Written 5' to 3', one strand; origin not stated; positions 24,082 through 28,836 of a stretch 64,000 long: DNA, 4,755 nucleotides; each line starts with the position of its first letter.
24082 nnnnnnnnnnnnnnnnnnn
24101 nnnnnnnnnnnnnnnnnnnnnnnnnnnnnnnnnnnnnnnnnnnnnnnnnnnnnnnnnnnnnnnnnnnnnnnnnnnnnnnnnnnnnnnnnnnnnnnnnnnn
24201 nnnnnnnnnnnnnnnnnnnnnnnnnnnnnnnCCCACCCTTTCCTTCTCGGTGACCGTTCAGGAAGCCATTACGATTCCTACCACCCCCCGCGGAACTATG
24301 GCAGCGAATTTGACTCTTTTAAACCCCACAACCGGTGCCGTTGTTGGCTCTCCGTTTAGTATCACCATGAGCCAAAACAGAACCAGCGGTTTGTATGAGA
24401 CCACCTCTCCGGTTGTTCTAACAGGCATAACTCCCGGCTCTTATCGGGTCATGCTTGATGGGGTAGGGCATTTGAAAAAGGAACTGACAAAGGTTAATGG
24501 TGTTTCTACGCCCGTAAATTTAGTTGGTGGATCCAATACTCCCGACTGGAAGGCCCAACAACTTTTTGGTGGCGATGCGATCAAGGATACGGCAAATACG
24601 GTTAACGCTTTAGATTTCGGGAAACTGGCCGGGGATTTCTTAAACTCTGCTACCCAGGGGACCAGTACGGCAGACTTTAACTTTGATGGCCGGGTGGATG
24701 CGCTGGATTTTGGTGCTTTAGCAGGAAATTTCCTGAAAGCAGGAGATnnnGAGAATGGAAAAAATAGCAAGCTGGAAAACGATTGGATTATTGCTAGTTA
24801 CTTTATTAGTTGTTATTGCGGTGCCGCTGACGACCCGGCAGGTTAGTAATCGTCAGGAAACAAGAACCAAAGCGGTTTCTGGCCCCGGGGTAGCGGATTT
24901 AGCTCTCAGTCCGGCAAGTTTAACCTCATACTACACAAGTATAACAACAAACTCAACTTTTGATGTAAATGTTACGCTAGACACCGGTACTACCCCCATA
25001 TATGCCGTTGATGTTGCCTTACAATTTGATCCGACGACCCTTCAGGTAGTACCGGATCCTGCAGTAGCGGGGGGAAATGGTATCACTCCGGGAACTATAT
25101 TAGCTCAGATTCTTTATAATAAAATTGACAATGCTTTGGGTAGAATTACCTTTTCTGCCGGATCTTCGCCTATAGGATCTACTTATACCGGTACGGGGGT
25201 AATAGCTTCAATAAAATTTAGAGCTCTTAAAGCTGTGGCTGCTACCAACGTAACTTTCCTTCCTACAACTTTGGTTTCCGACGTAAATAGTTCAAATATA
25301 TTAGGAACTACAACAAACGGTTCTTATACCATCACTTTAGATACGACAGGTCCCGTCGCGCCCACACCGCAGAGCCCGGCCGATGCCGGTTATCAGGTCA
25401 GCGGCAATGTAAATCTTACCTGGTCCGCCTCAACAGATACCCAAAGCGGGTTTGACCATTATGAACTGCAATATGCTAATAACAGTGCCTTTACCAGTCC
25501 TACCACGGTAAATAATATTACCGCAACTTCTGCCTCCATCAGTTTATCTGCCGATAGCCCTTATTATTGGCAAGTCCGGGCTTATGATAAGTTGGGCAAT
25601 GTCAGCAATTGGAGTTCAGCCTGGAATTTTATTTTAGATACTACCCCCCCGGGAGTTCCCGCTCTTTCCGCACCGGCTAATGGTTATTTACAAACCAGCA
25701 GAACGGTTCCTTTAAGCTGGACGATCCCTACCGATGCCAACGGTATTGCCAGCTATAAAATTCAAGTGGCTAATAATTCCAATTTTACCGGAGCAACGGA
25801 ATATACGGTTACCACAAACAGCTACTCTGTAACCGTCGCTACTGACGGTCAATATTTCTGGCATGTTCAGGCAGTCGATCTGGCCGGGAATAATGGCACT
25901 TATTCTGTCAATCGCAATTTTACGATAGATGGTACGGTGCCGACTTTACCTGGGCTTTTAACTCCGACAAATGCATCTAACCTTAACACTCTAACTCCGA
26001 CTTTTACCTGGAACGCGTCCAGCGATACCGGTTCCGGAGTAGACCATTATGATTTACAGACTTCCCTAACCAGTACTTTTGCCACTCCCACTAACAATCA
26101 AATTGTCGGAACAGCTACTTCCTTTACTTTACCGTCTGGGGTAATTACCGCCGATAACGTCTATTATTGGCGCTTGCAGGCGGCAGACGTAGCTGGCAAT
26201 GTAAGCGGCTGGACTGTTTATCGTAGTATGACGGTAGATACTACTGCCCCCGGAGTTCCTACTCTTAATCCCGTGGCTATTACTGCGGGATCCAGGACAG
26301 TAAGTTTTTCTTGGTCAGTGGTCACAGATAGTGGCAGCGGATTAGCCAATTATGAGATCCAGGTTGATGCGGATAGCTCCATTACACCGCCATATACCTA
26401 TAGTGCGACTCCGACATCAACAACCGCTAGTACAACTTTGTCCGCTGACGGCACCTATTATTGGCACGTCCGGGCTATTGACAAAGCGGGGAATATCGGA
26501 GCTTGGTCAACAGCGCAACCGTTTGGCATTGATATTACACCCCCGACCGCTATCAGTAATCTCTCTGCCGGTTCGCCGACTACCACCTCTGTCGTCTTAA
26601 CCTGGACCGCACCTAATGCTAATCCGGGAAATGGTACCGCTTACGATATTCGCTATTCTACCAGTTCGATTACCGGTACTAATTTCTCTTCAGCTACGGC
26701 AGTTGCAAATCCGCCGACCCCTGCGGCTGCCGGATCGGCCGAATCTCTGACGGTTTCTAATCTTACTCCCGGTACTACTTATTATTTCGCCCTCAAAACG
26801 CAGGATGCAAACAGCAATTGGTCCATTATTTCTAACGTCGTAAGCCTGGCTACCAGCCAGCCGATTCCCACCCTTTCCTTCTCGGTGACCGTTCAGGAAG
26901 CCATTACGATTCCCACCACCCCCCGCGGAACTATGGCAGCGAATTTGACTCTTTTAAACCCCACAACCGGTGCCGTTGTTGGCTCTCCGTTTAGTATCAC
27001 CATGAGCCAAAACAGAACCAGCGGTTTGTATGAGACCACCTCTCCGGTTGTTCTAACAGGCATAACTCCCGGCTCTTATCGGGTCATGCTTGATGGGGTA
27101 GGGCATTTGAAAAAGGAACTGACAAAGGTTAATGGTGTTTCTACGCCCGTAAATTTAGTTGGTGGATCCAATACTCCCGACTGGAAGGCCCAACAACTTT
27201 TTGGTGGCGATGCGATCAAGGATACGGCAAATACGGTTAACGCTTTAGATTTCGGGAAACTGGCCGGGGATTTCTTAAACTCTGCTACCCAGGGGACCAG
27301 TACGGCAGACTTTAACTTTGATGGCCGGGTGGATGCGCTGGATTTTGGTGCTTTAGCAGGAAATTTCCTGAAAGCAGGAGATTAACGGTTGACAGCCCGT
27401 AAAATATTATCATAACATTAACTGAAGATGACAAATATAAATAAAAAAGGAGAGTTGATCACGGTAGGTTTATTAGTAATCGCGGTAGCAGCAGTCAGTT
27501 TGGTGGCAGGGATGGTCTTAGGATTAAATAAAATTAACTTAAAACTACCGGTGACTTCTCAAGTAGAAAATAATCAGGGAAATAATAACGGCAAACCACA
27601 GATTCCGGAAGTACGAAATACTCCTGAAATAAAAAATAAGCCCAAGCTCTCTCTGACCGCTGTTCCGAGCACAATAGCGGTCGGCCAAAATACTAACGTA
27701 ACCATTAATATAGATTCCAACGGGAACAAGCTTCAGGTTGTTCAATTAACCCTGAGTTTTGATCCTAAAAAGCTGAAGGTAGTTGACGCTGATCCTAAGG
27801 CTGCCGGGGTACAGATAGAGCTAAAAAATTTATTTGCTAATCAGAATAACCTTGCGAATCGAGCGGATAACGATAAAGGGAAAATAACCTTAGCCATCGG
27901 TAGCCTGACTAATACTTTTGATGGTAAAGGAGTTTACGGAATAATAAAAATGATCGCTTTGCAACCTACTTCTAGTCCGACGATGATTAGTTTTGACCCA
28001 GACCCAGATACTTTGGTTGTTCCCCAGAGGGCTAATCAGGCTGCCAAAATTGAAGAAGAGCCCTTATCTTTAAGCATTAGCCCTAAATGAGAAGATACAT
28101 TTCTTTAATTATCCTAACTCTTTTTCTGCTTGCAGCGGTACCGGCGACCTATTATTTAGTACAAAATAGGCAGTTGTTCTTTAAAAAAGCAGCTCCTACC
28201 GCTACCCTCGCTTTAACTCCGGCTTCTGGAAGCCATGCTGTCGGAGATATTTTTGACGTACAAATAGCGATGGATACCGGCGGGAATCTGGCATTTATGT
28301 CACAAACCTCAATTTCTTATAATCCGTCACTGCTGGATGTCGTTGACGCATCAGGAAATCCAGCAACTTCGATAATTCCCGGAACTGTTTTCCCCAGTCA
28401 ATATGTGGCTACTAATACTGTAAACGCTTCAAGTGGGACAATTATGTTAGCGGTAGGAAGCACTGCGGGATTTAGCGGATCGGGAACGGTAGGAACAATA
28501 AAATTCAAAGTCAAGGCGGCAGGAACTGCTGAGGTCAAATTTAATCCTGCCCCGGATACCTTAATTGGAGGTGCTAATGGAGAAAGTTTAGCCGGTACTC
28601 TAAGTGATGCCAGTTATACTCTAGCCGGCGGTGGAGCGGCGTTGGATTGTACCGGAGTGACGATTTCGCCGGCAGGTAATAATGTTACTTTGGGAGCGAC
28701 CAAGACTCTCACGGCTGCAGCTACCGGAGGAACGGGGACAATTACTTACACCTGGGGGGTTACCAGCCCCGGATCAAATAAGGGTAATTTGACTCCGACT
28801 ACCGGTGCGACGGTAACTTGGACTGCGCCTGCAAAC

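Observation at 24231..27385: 520-bp near-identical direct repeat giving two adjacent cohesin genes the same C-terminal Ig-like + dockerin module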

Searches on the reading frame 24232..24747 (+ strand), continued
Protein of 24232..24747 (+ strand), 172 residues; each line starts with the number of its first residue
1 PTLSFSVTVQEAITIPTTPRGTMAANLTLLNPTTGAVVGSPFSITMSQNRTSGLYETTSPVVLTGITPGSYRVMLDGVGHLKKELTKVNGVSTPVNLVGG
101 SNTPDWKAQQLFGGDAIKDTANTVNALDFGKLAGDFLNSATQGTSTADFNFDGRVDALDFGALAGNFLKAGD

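Call 51: fold_search(model_id=the predicted structure, library=pdb)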
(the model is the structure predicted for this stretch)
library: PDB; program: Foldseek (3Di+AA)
matches with E <= 10: 1052; with E <= 0.001: 6
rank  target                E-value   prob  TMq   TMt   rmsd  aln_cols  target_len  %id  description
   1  5g5d_B                9.0e-07  1.00  0.55  0.59   5.2       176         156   15  Crystal Structure of the CohScaC2-XDocCipA type II complex from Clostridium thermocellum (released 2017-04-05)
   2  4wi0_B                1.8e-06  1.00  0.54  0.59   5.1       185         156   20  Crystal structure of Coh3ScaB-XDoc_M2ScaA complex: A C-terminal interface mutant of type II Cohesin-X-Dockerin complex (released 2015-10-07)
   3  2b59_B                3.5e-06  1.00  0.52  0.56   5.6       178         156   17  The type II cohesin dockerin complex (released 2005-10-11)
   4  4fl4_I                1.5e-05  1.00  0.53  0.33   5.5       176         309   18  Scaffoldin conformation and dynamics revealed by a ternary complex from the Clostridium thermocellum cellulosome (released 2012-06-27)
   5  4fl4_C                1.8e-05  1.00  0.55  0.34   5.0       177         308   18  Scaffoldin conformation and dynamics revealed by a ternary complex from the Clostridium thermocellum cellulosome (released 2012-06-27)
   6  4fl4_L                2.4e-05  1.00  0.51  0.32   5.7       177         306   18  Scaffoldin conformation and dynamics revealed by a ternary complex from the Clostridium thermocellum cellulosome (released 2012-06-27)
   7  8fha_C                7.5e-03  0.69  0.24  0.27  16.3       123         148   15  Intramolecular ester bond-containing repeat domain 1 from Suipraoptans intestinalis adhesin (released 2024-06-19)
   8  9m8o_Q                2.1e-02  0.51  0.24  0.26   9.9       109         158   15  Cryo-EM structure of bacteriophage NF5 baseplate (released 2025-12-17)
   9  2nsm                  2.5e-02  0.96  0.30  0.15   5.4       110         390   14  Crystal structure of the human carboxypeptidase N (Kininase I) catalytic domain (released 2007-04-24)
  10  5ek5_A                3.4e-02  0.35  0.22  0.31  13.2       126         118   10  STRUCTURAL CHARACTERIZATION OF IRMA FROM ESCHERICHIA COLI (released 2016-03-09)
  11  8f90_B                4.8e-02  0.28  0.21  0.23  11.2       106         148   17  Intramolecular ester bond-containing repeat domain 2 from Suipraoptans intestinalis adhesin (released 2024-06-19)
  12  4h40_A                5.1e-02  0.54  0.27  0.17  10.8       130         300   17  Crystal structure of a putative cell adhesion protein (BF2867) from Bacteroides fragilis NCTC 9343 at 2.57 A resolutio (released 2012-10-03)
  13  4k4k_B                5.1e-02  0.41  0.26  0.20   9.2       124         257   11  Crystal structure of a putative cell adhesion protein (BACUNI_00621) from Bacteroides uniformis ATCC 8492 at 1.67 A re (released 2013-05-01)
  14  3mn8_D                6.5e-02  0.87  0.30  0.15   5.7       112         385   16  Structure of Drosophila melanogaster carboxypeptidase D isoform 1B short (released 2010-07-28)
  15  3mn8_B                6.5e-02  0.82  0.28  0.14   6.4       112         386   14  Structure of Drosophila melanogaster carboxypeptidase D isoform 1B short (released 2010-07-28)
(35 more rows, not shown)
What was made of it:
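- On Dockerin (Pfam PF00404); XDoc dyad of type II dockerins: The top six Foldseek hits are full-length XDoc dyads (call 51).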

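Call 61: find_encoding_contigs(protein=P0037, flank=6000, max_places=2)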
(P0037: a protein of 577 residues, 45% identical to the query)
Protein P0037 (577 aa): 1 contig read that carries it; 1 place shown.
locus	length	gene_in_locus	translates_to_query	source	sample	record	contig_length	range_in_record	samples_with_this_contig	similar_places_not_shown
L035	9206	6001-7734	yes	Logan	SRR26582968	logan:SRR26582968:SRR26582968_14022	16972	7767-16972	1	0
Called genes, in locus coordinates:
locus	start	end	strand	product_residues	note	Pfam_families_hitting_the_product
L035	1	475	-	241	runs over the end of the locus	PF00970:FAD_binding_6 (weak), PF00175:NAD_binding_1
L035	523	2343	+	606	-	-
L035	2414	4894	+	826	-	-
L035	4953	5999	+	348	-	-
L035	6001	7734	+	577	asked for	PF25788:Ig_Rha78A_N (faint), PF00041:fn3, PF16656:Pur_ac_phosph_N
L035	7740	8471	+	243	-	PF00963:Cohesin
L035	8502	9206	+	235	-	?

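Call 62: find_encoding_contigs(protein=P0018, flank=6000, max_places=2)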
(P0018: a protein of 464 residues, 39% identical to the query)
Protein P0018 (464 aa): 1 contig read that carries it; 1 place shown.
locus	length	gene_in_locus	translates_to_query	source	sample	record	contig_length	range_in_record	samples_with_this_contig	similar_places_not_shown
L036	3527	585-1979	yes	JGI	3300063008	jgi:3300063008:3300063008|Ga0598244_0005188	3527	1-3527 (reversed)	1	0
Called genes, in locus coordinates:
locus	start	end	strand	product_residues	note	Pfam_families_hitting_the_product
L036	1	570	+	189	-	?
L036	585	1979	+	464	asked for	-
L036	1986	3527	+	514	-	?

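Call 79: search_protein_families(library=pfam, alignment_id=A1, max_evalue=0.01)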
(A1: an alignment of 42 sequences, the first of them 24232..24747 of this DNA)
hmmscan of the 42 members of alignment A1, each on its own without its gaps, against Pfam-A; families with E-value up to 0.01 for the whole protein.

A. member 1, window:24232-24747:+ (172 aa): 1 family
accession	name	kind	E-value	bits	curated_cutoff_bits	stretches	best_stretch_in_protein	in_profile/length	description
PF00404.24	Dockerin_1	-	4.6e-05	24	22.9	1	122-163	8-52/57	Dockerin type I domain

B. families by the number of members that match (of 42 scanned): 6 families
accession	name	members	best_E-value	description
PF00404.24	Dockerin_1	28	2.7e-09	Dockerin type I domain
PF13620.12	CarboxypepD_reg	3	0.00022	Carboxypeptidase regulatory-like domain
PF24025.1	Ig_DR_A0283-like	2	0.0007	DR_A0283-like, Ig-like domain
PF13517.12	FG-GAP_3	1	1.6e-05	FG-GAP-like repeat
PF13833.12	EF-hand_8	1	0.0024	EF-hand domain pair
PF00036.39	EF-hand_1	1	0.0024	EF hand domain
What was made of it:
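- On Dockerin (Pfam PF00404); XDoc dyad of type II dockerins: 28 of 42 family members match PF00404, with a best E of 2.7e-9 (call 79).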

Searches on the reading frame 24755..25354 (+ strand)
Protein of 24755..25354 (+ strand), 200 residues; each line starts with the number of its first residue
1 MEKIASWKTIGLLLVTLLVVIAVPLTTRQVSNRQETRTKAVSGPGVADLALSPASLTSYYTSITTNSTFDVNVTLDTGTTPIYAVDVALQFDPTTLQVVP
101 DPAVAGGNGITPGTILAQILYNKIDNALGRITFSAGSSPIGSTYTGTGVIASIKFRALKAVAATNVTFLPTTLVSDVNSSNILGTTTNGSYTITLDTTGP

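Call 69: search_solved_structures(query=window:24755-25354:+, max_evalue=0.1)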
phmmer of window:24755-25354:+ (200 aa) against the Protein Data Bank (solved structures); distinct sequences matched with E-value up to 0.1: 0.

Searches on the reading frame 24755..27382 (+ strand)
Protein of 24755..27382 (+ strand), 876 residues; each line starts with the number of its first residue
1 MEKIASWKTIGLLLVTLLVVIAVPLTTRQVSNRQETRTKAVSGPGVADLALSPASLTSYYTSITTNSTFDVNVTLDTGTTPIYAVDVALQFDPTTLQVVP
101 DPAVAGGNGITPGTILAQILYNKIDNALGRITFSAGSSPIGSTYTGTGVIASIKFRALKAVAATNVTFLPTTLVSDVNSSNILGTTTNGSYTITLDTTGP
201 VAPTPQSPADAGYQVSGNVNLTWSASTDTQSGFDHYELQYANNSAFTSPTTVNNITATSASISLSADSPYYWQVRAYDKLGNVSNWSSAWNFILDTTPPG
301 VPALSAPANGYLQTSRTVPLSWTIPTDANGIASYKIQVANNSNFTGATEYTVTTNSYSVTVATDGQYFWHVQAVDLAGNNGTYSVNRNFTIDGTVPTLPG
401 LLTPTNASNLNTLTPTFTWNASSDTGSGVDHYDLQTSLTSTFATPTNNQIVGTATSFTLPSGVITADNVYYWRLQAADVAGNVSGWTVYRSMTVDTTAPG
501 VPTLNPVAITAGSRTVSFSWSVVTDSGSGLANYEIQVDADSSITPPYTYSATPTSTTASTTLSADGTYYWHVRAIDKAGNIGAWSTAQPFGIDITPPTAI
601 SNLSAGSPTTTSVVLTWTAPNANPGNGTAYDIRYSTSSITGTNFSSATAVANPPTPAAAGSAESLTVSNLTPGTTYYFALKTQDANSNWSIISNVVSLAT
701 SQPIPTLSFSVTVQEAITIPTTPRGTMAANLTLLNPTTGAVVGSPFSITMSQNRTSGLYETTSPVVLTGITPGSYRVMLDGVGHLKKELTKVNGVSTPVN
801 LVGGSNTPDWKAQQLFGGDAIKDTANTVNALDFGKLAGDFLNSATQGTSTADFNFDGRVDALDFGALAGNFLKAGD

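Call 7: search_protein_families(library=pfam, proteins=[window:24755-27382:+], max_evalue=0.01)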
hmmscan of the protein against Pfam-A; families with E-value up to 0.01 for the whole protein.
window:24755-27382:+ (876 aa): 10 families
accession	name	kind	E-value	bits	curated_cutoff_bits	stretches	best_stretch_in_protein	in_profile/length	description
PF00041.27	fn3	-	2.3e-22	79.4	25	3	599-690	2-78/84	Fibronectin type III domain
PF25788.1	Ig_Rha78A_N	-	3e-21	76.1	27.4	3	511-590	15-99/105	Rha78A-like, N-terminal immunoglobulin domain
PF00963.24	Cohesin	-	3.2e-10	40.8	24.1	1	65-193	12-139/139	Cohesin domain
PF14292.12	SusE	-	4.6e-09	36.8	25.2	1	301-362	13-82/106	SusE outer membrane protein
PF19077.6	Big_13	-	3.8e-08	34.2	27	1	325-392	34-101/102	Bacterial Ig-like domain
PF16656.11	Pur_ac_phosph_N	-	3.1e-07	31.3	30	1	602-690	5-86/93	Purple acid Phosphatase, N-terminal domain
PF24489.1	Ig_J_second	-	1.4e-06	28.7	27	0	554-580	56-83/105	Tip attachment protein J second Ig-like domain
PF25300.1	Fn3_Dep-1_3rd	-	1.7e-05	25.1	26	0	219-265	13-56/85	Dep-1 third Fn3-like domain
PF16655.11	PhoD_N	-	2e-05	25.5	30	1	604-688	4-84/90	PhoD-like phosphatase, N-terminal domain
PF00404.24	Dockerin_1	-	0.00029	21.4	22.9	1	826-867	8-52/57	Dockerin type I domain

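Call 21: find_encoding_contigs(protein=window:24755-27382:+, flank=10000, max_places=10)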
Protein window:24755-27382:+ (876 aa): no gene with exactly this product is on record in the collection.

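Call 23: find_homologous_proteins(query=window:24755-27382:+, max_evalue=0.00001)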
Query window:24755-27382:+ (876 aa): 99 proteins with E <= 0.00001 among 8000 candidates.
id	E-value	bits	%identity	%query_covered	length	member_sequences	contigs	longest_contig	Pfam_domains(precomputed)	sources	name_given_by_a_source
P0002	0.0e+0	1884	100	100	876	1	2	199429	PF25300.1,PF00963.25,PF25788.3,PF24489.2,PF14292.13,PF00041.28,PF19077.7,PF16656.12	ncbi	-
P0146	1.0e-113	400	32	50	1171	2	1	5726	PF25788.3,PF27503.1,PF19077.7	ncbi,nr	ncbi:MAG TPA: hypothetical protein VKP08_00635, partial [Anaerolineales bacterium]|nr:hypothetical p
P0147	2.5e-82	296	30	46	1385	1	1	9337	PF16655.13,PF01108.24,PF25059.2,PF18962.8,PF25788.3,PF24489.2,PF14292.13,PF17964.8,PF00041.28,PF16656.12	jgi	jgi:hypothetical protein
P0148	4.8e-59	219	28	66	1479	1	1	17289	PF13229.13,PF25059.2,PF07602.18,PF25788.3,PF24489.2,PF22842.4,PF17964.8,PF00041.28,PF16656.12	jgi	-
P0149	1.7e-50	191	28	49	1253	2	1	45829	PF25788.3,PF14292.13,PF19077.7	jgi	-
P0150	2.8e-49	187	29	42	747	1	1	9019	PF25788.3,PF19077.7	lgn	-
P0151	6.2e-39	152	29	59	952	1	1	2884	PF01108.24,PF25059.2,PF25788.3,PF24489.2,PF14292.13,PF00041.28,PF16656.12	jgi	jgi:hypothetical protein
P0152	9.6e-38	148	29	43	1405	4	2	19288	PF13750.13,PF09136.17,PF19077.7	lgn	-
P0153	1.8e-36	144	30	45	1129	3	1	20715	PF16655.13,PF18962.8,PF25788.3,PF24489.2,PF00041.28,PF16656.12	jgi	jgi:hypothetical protein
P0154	7.8e-34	135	29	49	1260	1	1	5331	PF00932.26,PF13287.13,PF13750.13,PF13290.14,PF25788.3,PF19077.7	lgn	-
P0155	1.1e-33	135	31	40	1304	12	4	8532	PF25788.3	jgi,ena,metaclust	metaclust:\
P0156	1.2e-33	135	31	47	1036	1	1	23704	PF16655.13,PF25059.2,PF18962.8,PF25788.3,PF24489.2,PF00041.28,PF16656.12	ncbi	-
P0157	2.1e-33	134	30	46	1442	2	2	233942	PF16655.13,PF25059.2,PF12904.14,PF25788.3,PF24489.2,PF17964.8,PF16656.12,PF18962.8,PF13204.14,PF14292.13,PF13860.13,PF00041.28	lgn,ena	-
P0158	3.7e-33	133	30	44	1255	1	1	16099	PF25788.3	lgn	-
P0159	3.7e-33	133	30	50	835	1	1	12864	PF19906.5,PF25788.3,PF09294.17,PF17964.8,PF00041.28,PF16656.12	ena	-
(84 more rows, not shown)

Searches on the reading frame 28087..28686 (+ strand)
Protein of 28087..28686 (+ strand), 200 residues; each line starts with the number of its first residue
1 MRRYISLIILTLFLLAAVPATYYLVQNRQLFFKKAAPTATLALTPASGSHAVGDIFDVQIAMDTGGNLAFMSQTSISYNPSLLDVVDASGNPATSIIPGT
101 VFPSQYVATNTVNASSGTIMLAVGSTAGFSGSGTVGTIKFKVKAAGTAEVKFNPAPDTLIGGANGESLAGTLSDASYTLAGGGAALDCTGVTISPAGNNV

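Call 59: find_related_loci(query=A2, collection=metagenome_contigs, flank=8000)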
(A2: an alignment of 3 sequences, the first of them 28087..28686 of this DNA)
Query A2 (200 aa) in metagenome_contigs; peptide patterns used: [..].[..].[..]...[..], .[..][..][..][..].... (x = any residue, [..] = any of these).
287 stretches matched a pattern; 6 encode a relative of the query (tblastn E <= 1e-3); 6 distinct loci.
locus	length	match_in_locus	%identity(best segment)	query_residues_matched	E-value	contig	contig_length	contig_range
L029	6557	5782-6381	51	1-195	9e-55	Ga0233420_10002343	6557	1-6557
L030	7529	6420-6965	29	2-187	7e-14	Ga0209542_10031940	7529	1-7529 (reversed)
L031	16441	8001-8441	31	2-142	2e-13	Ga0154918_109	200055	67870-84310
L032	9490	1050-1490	31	2-142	2e-13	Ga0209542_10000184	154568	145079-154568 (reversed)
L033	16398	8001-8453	25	2-154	1e-9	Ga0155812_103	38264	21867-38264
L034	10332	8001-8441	32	19-166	7e-8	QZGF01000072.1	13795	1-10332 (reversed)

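Call 67: search_solved_structures(query=window:28087-28686:+, max_evalue=0.1)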
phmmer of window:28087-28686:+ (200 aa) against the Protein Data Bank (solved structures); distinct sequences matched with E-value up to 0.1: 1.
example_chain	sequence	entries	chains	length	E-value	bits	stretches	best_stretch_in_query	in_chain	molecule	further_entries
1qzn_A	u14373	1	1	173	0.027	17.9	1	35-155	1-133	cellulosomal scaffoldin adaptor protein B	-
